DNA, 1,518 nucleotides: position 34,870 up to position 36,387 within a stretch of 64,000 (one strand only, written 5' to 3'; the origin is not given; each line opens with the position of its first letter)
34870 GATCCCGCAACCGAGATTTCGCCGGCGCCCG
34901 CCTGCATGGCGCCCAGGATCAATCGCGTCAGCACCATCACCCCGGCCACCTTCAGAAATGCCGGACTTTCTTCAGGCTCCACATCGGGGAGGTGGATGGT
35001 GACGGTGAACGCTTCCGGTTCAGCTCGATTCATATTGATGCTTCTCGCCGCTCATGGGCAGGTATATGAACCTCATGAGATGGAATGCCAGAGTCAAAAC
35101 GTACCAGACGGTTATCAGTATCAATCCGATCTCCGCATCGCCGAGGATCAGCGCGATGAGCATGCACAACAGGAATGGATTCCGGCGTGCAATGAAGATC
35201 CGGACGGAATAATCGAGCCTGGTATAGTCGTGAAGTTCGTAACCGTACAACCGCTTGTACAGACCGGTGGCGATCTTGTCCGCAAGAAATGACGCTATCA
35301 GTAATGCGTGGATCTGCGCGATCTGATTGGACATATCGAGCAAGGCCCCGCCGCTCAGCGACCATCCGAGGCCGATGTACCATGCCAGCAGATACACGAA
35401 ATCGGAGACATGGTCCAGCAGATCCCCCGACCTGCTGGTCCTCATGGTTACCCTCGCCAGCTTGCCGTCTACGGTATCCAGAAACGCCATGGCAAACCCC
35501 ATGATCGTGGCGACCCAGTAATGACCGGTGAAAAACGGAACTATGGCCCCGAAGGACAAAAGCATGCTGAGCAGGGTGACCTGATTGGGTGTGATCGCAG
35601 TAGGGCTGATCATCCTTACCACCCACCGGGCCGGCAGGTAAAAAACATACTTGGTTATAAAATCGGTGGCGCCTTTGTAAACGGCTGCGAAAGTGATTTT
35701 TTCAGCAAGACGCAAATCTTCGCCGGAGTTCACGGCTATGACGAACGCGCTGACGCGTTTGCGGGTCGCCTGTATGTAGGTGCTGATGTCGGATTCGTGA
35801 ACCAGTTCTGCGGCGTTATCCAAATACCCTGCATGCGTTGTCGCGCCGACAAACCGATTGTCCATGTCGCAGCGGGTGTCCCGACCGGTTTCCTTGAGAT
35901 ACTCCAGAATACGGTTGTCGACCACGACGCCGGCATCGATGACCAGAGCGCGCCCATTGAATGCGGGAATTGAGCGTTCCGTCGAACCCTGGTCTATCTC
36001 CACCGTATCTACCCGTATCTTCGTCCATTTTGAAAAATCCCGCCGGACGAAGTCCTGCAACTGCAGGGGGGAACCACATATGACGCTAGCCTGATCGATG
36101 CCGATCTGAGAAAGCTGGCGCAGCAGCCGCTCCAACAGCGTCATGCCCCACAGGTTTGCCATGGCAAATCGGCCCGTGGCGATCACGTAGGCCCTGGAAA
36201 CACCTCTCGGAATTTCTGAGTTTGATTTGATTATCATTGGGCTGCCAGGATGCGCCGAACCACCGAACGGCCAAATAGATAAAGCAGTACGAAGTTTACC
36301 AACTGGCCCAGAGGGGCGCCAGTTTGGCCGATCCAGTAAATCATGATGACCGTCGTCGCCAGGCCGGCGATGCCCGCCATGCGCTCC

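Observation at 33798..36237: Tandem paralogous CDP-alcohol phosphatidyltransferases carrying degenerate nucleotidyltransferase-like N-domains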

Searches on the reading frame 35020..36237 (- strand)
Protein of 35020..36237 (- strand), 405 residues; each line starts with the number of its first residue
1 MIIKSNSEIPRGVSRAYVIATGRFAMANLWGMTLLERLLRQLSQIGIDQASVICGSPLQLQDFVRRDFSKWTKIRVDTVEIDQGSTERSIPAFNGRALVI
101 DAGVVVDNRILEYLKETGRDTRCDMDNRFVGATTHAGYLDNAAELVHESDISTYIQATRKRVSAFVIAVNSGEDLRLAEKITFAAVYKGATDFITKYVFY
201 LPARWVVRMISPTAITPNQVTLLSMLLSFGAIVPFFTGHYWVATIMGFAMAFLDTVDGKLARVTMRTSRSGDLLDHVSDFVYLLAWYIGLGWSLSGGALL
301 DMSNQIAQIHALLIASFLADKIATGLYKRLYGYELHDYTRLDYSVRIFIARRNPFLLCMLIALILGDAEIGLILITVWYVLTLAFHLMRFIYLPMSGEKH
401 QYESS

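Call 7: search_protein_families(library=pfam, proteins=[window:35020-36237:-], max_evalue=0.01)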
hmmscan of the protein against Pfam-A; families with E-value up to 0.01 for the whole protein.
window:35020-36237:- (405 aa): 1 family
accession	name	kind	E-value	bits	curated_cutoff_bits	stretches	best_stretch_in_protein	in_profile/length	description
PF01066.26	CDP-OH_P_transf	-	4.7e-12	47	22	1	215-318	2-105/152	CDP-alcohol phosphatidyltransferase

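Call 8: search_protein_families(library=ncbifam, proteins=[window:35020-36237:-], max_evalue=0.01)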
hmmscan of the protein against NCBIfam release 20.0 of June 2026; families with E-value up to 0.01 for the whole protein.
window:35020-36237:- (405 aa): 9 families
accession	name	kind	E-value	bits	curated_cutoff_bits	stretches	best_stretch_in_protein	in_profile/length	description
NF041135.1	IPPtranDIPPsyn_Thcocales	equivalog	2.3e-15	56.5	580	1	162-387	196-413/419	bifunctional L-myo-inositol-1-phosphate cytidylyltransferase/CDP-L-myo-inositol myo-inositolphosphotransferase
NF040950.1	archin_ph_syn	equivalog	7.9e-15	55.2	180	1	206-314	15-122/191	archaetidylinositol phosphate synthase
NF045883.1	PIPSynth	equivalog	3.9e-10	39.7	170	1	208-296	16-105/197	phosphatidylinositol phosphate synthase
NF053678.1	ClpnSynClsA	equivalog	1.4e-05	25.4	240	1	244-292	34-82/180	cardiolipin synthase ClsA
NF052561.1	PIPSynBT1523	equivalog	0.00034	20.4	350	1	206-296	16-116/232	hypothetical protein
TIGR00473.1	pssA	equivalog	0.00077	19.6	107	1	221-281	1-61/153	CDP-diacylglycerol--serine O-phosphatidyltransferase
TIGR00560.1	pgsA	equivalog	0.0011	19.6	109.1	1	213-289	5-82/183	CDP-diacylglycerol--glycerol-3-phosphate 3-phosphatidyltransferase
TIGR04217.1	archae_ser_T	exception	0.0014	18.4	200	1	216-281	9-73/221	archaetidylserine synthase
NF038087.1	arch_ser_synth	exception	0.0019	17.9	240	1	217-281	7-73/216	archaetidylserine synthase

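Call 9: search_solved_structures(query=window:35020-36237:-, max_evalue=1, show_alignments=2)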
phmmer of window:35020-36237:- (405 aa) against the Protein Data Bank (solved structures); distinct sequences matched with E-value up to 1: 10.
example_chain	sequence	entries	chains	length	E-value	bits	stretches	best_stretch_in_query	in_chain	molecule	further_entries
4mnd_A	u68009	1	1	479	1.5e-07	34.1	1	168-281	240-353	CTP L-myo-inositol-1-phosphate cytidylyltransferase/CDP-L-myo-inositol myo-inositolphospho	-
4o6m_A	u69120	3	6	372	1.7e-06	30.7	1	172-368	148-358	AF2299, a CDP-alcohol phosphotransferase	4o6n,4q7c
6wm5_A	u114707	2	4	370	6.9e-06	28.6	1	167-309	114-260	AfCTD-Phosphatidylinositol-phosphate synthase (PIPS) fusion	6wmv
5d92_D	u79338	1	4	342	0.00047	22.6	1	167-315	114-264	AF2299 protein,Phosphatidylinositol synthase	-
5d91_A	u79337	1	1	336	0.0024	20.2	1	168-315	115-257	AF2299 protein,Phosphatidylinositol synthase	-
6h53_A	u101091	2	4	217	0.006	19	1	193-295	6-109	CDP-diacylglycerol--inositol 3-phosphatidyltransferase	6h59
6h5a_A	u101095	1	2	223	0.0064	18.9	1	193-295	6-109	CDP-diacylglycerol--inositol 3-phosphatidyltransferase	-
8ero_A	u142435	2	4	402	0.0095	18.3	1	204-287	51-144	Cholinephosphotransferase 1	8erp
9uet_A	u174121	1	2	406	0.012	17.9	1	205-289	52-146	Cholinephosphotransferase 1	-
8gyw_B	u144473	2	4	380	0.029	16.7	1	204-284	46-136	Choline/ethanolaminephosphotransferase 1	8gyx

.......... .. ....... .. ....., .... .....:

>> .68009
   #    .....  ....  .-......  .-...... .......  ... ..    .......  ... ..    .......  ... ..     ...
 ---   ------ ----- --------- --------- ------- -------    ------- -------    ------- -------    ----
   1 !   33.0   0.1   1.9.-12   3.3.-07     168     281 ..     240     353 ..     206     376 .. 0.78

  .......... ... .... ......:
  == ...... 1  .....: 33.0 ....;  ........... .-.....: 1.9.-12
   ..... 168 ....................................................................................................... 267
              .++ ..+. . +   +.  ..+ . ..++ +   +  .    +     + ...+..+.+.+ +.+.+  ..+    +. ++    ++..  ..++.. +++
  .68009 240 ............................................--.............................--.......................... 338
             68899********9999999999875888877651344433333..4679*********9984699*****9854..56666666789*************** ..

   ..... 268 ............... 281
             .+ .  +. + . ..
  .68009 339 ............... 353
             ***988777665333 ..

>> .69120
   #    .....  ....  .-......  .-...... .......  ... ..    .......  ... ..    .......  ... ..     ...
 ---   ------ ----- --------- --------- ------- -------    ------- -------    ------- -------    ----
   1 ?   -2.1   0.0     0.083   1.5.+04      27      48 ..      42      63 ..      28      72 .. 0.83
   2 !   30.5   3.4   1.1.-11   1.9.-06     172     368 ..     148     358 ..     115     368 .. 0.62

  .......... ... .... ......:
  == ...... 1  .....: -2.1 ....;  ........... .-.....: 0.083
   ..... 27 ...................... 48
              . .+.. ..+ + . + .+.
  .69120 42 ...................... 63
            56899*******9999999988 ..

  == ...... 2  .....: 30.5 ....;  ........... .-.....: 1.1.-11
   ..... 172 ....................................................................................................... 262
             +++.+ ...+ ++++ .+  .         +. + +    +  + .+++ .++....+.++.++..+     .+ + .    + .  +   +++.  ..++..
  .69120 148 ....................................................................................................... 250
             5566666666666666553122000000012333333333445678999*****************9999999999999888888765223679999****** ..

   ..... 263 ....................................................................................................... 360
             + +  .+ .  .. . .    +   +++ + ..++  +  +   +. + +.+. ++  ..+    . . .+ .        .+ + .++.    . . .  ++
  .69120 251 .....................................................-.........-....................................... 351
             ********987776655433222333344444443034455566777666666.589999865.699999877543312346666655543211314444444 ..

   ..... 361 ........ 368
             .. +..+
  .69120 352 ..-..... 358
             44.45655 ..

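Call 12: find_homologous_proteins(query=window:35020-36237:-)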
Query window:35020-36237:- (405 aa): 376 proteins with E <= 0.001 among 8000 candidates; the best 120 are listed.
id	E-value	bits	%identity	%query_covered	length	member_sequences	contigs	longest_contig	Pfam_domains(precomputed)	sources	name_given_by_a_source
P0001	1.2e-257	872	97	100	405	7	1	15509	PF01066.27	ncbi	-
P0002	3.7e-241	818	95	96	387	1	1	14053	PF01066.27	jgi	jgi:phosphatidylglycerophosphate synthase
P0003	8.3e-193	659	72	100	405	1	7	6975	PF01066.27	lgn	-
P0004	8.9e-187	639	68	100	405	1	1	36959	PF01066.27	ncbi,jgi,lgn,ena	ncbi:CDP-alcohol phosphatidyltransferase family protein [Pseudomonadota bacterium]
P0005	4.6e-183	627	69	99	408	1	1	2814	PF01066.27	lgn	-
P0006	5.2e-182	623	66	100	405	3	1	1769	PF01066.27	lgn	-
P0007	4.1e-181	620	66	100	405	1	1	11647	PF01066.27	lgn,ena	-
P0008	4.3e-181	620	69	99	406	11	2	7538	PF01066.27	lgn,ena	-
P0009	1.2e-180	619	70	97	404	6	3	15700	PF01066.27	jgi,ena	-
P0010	7.4e-137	475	54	98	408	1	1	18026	PF01066.27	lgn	-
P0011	5.0e-135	469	55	96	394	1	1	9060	PF01066.27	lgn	-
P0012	5.1e-131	455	56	91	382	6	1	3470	PF01066.27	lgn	-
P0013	1.4e-125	438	54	97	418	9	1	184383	PF01066.27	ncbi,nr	ncbi:MAG: CDP-alcohol phosphatidyltransferase family protein [Gemmatimonadales bacterium]|nr:CDP-alc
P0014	5.0e-125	436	52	97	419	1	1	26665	PF01066.27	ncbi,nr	ncbi:MAG: CDP-alcohol phosphatidyltransferase family protein [Longimicrobiales bacterium]|nr:CDP-alc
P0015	1.2e-124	435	53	94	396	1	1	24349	PF01066.27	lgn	-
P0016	3.5e-113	397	66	64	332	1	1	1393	PF01066.27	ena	-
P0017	6.1e-103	363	47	96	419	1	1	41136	PF01066.27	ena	-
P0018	7.8e-99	349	44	95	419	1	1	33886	PF01066.27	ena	-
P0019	1.3e-98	349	45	92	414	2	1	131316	PF01066.27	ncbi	ncbi:MAG: CDP-alcohol phosphatidyltransferase family protein [Bdellovibrionota bacterium]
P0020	3.2e-97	344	43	92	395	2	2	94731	PF01066.27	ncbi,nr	ncbi:MAG: CDP-alcohol phosphatidyltransferase family protein [Bacteroidetes bacterium]|nr:CDP-alcoho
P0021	1.6e-93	332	39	96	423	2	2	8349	PF01066.27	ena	-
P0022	5.1e-91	324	42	96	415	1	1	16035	PF01066.27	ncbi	-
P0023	3.8e-85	304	41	96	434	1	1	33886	PF01066.27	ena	-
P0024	1.0e-72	264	49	64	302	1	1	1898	PF01066.27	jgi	-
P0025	5.9e-67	245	37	96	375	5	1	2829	PF01066.27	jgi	jgi:phosphatidylglycerophosphate synthase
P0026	3.8e-65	239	37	96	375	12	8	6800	PF01066.27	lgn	-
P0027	1.8e-63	233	37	96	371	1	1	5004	PF01066.27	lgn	-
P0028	2.1e-63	233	35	96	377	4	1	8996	PF01066.27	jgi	jgi:phosphatidylglycerophosphate synthase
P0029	1.4e-62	230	38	95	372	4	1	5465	PF01066.27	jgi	jgi:phosphatidylglycerophosphate synthase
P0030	7.0e-61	225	37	95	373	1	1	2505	PF01066.27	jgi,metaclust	metaclust:\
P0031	2.8e-58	216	35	95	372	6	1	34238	PF01066.27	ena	-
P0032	3.4e-58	216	35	96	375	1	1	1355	PF01066.27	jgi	-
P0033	7.6e-57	211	37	91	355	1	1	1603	PF01066.27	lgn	-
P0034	2.2e-56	210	35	95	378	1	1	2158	PF01066.27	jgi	jgi:phosphatidylglycerophosphate synthase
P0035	1.5e-55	207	35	95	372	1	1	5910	PF01066.27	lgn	-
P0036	7.9e-54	201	34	95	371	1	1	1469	PF01066.27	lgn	-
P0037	1.0e-53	201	34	95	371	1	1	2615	PF01066.27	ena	-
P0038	3.9e-53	199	36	93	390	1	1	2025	PF01066.27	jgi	jgi:phosphatidylglycerophosphate synthase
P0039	1.6e-49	187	33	93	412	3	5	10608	PF01066.27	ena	-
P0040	2.5e-48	183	29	91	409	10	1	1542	PF01066.27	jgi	jgi:phosphatidylglycerophosphate synthase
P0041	1.0e-46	178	32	92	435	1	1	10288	PF01066.27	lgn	-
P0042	1.5e-45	174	31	93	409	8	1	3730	PF01066.27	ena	-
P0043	3.4e-45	173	33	93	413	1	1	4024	PF01066.27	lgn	-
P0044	1.4e-44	171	29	91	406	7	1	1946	PF01066.27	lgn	-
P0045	3.3e-44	170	31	93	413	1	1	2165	PF01066.27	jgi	-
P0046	3.7e-44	170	33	90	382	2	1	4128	PF01066.27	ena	-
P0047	7.0e-44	169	31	96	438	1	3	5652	PF01066.27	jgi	jgi:phosphatidylglycerophosphate synthase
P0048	8.7e-44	168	37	60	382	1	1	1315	PF01066.27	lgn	-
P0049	9.9e-44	168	31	93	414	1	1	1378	PF01066.27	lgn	-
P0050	1.2e-43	168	31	93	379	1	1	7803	PF01066.27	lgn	-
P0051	2.6e-43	167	30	92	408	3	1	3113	PF01066.27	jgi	-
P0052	2.7e-43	167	31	91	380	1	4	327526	PF01066.27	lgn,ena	-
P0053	3.7e-43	166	32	90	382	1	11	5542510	PF01066.27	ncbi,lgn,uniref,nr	ncbi:CDP-alcohol phosphatidyltransferase family protein [Chenggangzhangella methanolivorans]|uniref:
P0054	5.5e-43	166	31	91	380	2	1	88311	PF01066.27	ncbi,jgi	jgi:phosphatidylglycerophosphate synthase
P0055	9.0e-43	165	29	99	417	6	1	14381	PF01066.27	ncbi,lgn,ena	-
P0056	1.3e-42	164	36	62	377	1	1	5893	PF01066.27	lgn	-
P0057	1.3e-42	164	33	90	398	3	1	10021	PF01066.27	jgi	jgi:phosphatidylglycerophosphate synthase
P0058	1.4e-42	164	33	90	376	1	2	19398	PF01066.27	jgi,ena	-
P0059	1.4e-42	164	33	90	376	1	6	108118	PF01066.27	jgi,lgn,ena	-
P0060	1.8e-42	164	30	97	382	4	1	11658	PF01066.27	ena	-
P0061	2.5e-42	163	32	90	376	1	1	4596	PF01066.27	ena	-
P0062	2.9e-42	163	37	63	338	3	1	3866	PF01066.27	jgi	jgi:phosphatidylglycerophosphate synthase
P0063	6.4e-42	162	33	90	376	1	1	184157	PF01066.27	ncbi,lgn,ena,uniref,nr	ncbi:CDP-alcohol phosphatidyltransferase family protein [Hansschlegelia sp.]|uniref:CDP-alcohol phos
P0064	8.9e-42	162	32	93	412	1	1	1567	PF01066.27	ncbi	-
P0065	9.1e-42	162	33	89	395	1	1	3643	PF01066.27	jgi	jgi:phosphatidylglycerophosphate synthase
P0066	1.4e-41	161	31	96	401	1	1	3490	PF01066.27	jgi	-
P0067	1.6e-41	161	31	91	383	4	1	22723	PF01066.27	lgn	-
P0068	5.2e-41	159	35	75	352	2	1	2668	PF01066.27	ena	-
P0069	6.6e-41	159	29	90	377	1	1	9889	PF01066.27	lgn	-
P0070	7.1e-41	159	30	96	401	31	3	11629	PF01066.27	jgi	-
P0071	8.7e-41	158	35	63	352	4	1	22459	PF01066.27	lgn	-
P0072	9.0e-41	158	36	63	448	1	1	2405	PF01066.27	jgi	jgi:phosphatidylglycerophosphate synthase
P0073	9.5e-41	158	30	90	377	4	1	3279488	PF01066.27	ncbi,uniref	ncbi:CDP-alcohol phosphatidyltransferase family protein [Hansschlegelia sp. KR7-227]|uniref:CDP-alco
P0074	9.8e-41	158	33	90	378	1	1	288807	PF01066.27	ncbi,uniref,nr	ncbi:CDP-alcohol phosphatidyltransferase family protein [Hansschlegelia plantiphila]|uniref:CDP-alco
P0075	2.0e-40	157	32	90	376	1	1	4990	PF01066.27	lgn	-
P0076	2.5e-40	157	30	93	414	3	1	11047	PF01066.27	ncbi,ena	-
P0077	2.8e-40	157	31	91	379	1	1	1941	PF01066.27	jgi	jgi:hypothetical protein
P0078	3.2e-40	157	36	59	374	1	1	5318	PF01066.27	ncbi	-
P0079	3.2e-40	157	36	59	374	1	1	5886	PF01066.27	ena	-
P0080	3.6e-40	156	34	60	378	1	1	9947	PF01066.27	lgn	-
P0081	4.5e-40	156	30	95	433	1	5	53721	PF01066.27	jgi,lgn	-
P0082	5.6e-40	156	33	72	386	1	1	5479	PF01066.27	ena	-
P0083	7.0e-40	155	35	59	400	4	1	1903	PF01066.27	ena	-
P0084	1.4e-39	154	30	90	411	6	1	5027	PF01066.27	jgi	jgi:phosphatidylglycerophosphate synthase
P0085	1.5e-39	154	31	93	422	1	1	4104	PF01066.27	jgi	-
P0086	2.0e-39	154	37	62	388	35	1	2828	PF01066.27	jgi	jgi:phosphatidylglycerophosphate synthase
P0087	2.6e-39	154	32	78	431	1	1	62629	PF01066.27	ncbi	ncbi:MAG: CDP-alcohol phosphatidyltransferase family protein [Alphaproteobacteria bacterium]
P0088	3.3e-39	153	32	75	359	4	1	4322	PF01066.27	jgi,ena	jgi:phosphatidylglycerophosphate synthase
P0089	3.4e-39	153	36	59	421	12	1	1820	PF01066.27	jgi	-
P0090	3.5e-39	153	35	62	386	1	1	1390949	PF01066.27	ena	-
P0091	3.6e-39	153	39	60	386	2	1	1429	PF01066.27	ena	-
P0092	4.0e-39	153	35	59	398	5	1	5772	PF01066.27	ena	-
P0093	4.4e-39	153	38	60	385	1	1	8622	PF01066.27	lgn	-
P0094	5.9e-39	152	35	62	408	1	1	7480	PF01066.27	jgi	jgi:phosphatidylglycerophosphate synthase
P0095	6.8e-39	152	30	93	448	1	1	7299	PF01066.27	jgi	jgi:phosphatidylglycerophosphate synthase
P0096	7.3e-39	152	35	73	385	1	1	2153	PF01066.27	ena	-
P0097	7.7e-39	152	35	60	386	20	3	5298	PF01066.27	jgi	jgi:phosphatidylglycerophosphate synthase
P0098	8.0e-39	152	33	72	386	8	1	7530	PF01066.27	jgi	jgi:phosphatidylglycerophosphate synthase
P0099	9.8e-39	152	35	59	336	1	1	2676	PF01066.27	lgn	-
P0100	1.7e-38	151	35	60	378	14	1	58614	PF01066.27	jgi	jgi:phosphatidylglycerophosphate synthase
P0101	1.9e-38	151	33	65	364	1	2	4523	PF01066.27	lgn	-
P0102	2.3e-38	150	28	95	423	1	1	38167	PF01066.27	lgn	-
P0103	2.7e-38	150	33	93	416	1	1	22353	PF01066.27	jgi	jgi:phosphatidylglycerophosphate synthase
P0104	2.8e-38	150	29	93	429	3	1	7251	PF01066.27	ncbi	-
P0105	3.7e-38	150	29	90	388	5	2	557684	PF01066.27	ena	-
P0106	5.7e-38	149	29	94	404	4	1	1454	PF01066.27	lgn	-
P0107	6.5e-38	149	30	89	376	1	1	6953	PF01066.27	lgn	-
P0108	6.5e-38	149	32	72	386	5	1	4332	PF01066.27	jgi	jgi:phosphatidylglycerophosphate synthase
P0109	8.0e-38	149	30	90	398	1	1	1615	PF01066.27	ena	-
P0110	1.0e-37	148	30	96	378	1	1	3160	PF01066.27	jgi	jgi:phosphatidylglycerophosphate synthase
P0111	1.4e-37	148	31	90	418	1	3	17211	PF01066.27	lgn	-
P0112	1.5e-37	148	37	57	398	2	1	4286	PF01066.27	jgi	jgi:phosphatidylglycerophosphate synthase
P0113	1.5e-37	148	33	75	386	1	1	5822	PF01066.27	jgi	-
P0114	2.0e-37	147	35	60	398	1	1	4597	PF01066.27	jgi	jgi:phosphatidylglycerophosphate synthase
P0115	2.2e-37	147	29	89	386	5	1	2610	PF01066.27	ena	-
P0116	2.2e-37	147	36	58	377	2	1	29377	PF01066.27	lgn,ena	-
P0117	3.5e-37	147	31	73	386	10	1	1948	PF01066.27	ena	-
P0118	4.1e-37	146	28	76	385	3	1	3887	PF01066.27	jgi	jgi:phosphatidylglycerophosphate synthase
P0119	4.3e-37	146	31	77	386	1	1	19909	PF01066.27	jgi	jgi:phosphatidylglycerophosphate synthase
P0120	5.8e-37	146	33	59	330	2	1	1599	PF01066.27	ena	-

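Call 27: predict_structure(alignment_id=A1)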
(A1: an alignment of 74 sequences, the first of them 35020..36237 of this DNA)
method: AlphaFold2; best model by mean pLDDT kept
length: 405 residues; sequences in the alignment: 74
mean_pLDDT: 91.9   pTM: 0.89
mean pLDDT of the five models: 91.9, 91.3, 90.9, 91.0, 90.9
residues with pLDDT >= 90: 313; 70-90: 74; 50-70: 10; < 50: 8
segments of 3 or more residues with pLDDT < 50: 1-8
pLDDT, mean of each block of 10 residues (from residue 1): 41 92 95 98 97 95 96 96 78 95 96 94 89 93 87 86 94 97 87 86 97 95 97 98 98 95 92 88 97 98 98 97 95 88 85 92 98 97 96 91 72
secondary structure, 60 per line:
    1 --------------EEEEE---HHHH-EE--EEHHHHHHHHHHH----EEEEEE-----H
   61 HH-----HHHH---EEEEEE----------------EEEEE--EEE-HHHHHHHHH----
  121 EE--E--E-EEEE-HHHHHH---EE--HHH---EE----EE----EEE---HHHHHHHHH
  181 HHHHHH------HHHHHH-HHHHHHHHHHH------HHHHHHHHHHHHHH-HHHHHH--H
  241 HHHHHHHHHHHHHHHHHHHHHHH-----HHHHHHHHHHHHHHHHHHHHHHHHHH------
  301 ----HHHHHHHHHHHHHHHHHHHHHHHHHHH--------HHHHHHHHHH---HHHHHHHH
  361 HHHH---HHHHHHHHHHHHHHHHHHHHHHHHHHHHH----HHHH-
elements in order: E15-19 H23-26 H34-44 E49-54 H68-71 E75-80 E97-101 E104-106 H108-116 E130-133 H135-140 E166-168 H172-186 H193-198 H200-210 H217-230 H232-237 H240-263 H269-294 H305-331 H340-349 H353-364 H368-396 H401-404

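Call 31: fold_search(model_id=the predicted structure, library=pdb)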
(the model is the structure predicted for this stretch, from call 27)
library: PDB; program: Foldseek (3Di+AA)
matches with E <= 10: 711; with E <= 0.001: 32
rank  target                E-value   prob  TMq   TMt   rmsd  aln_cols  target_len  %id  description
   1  4mnd                  8.1e-13  1.00  0.55  0.55   9.4       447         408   16  Crystal structure of Archaeoglobus fulgidus IPCT-DIPPS bifunctional membrane protein (released 2014-07-02)
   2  4o6m_A                1.5e-12  1.00  0.63  0.76   4.0       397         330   16  Structure of AF2299, a CDP-alcohol phosphotransferase (CMP-bound) (released 2014-05-14)
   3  4o6n_A                2.3e-12  1.00  0.62  0.74   4.5       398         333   17  Structure of AF2299, a CDP-alcohol phosphotransferase (CDP-bound) (released 2014-05-14)
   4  4q7c_A                3.5e-12  1.00  0.61  0.73   6.7       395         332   17  Structure of AF2299, a CDP-alcohol phosphotransferase (released 2014-05-28)
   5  4o6m_B                1.1e-11  1.00  0.62  0.72   4.4       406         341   16  Structure of AF2299, a CDP-alcohol phosphotransferase (CMP-bound) (released 2014-05-14)
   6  5d91                  1.3e-10  1.00  0.56  0.65   6.0       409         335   17  Structure of a phosphatidylinositolphosphate (PIP) synthase from Renibacterium Salmoninarum (released 2015-11-11)
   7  5d92_A                1.8e-10  1.00  0.59  0.68   7.9       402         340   17  Structure of a phosphatidylinositolphosphate (PIP) synthase from Renibacterium Salmoninarum (released 2015-11-04)
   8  6wmv_C                3.7e-10  1.00  0.48  0.55   6.9       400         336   17  Structure of a phosphatidylinositol-phosphate synthase (PIPS) from Mycobacterium kansasii with evidence of substrate b (released 2020-05-27)
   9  6wm5_C                6.8e-10  1.00  0.48  0.56   6.8       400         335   17  Structure of a phosphatidylinositol-phosphate synthase (PIPS) from Mycobacterium kansasii (released 2020-05-27)
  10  5d92_C                2.3e-09  1.00  0.59  0.70   8.0       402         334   16  Structure of a phosphatidylinositolphosphate (PIP) synthase from Renibacterium Salmoninarum (released 2015-11-04)
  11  5d92_B                2.4e-09  1.00  0.59  0.68   5.6       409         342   16  Structure of a phosphatidylinositolphosphate (PIP) synthase from Renibacterium Salmoninarum (released 2015-11-04)
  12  6wmv_A                2.4e-09  1.00  0.38  0.44  15.8       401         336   15  Structure of a phosphatidylinositol-phosphate synthase (PIPS) from Mycobacterium kansasii with evidence of substrate b (released 2020-05-27)
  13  6wm5_A                2.3e-08  1.00  0.37  0.44  15.8       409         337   17  Structure of a phosphatidylinositol-phosphate synthase (PIPS) from Mycobacterium kansasii (released 2020-05-27)
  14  6h59_A                2.0e-05  1.00  0.36  0.67   4.4       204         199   19  Crystal structure of Mycobacterium tuberculosis phosphatidylinositol phosphate synthase (PgsA1) with CDP-DAG bound (released 2019-05-15)
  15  6h53_B                5.8e-05  1.00  0.35  0.69   4.0       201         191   19  Crystal structure of Mycobacterium tuberculosis phosphatidylinositol phosphate synthase (PgsA1) in apo form (released 2019-05-15)
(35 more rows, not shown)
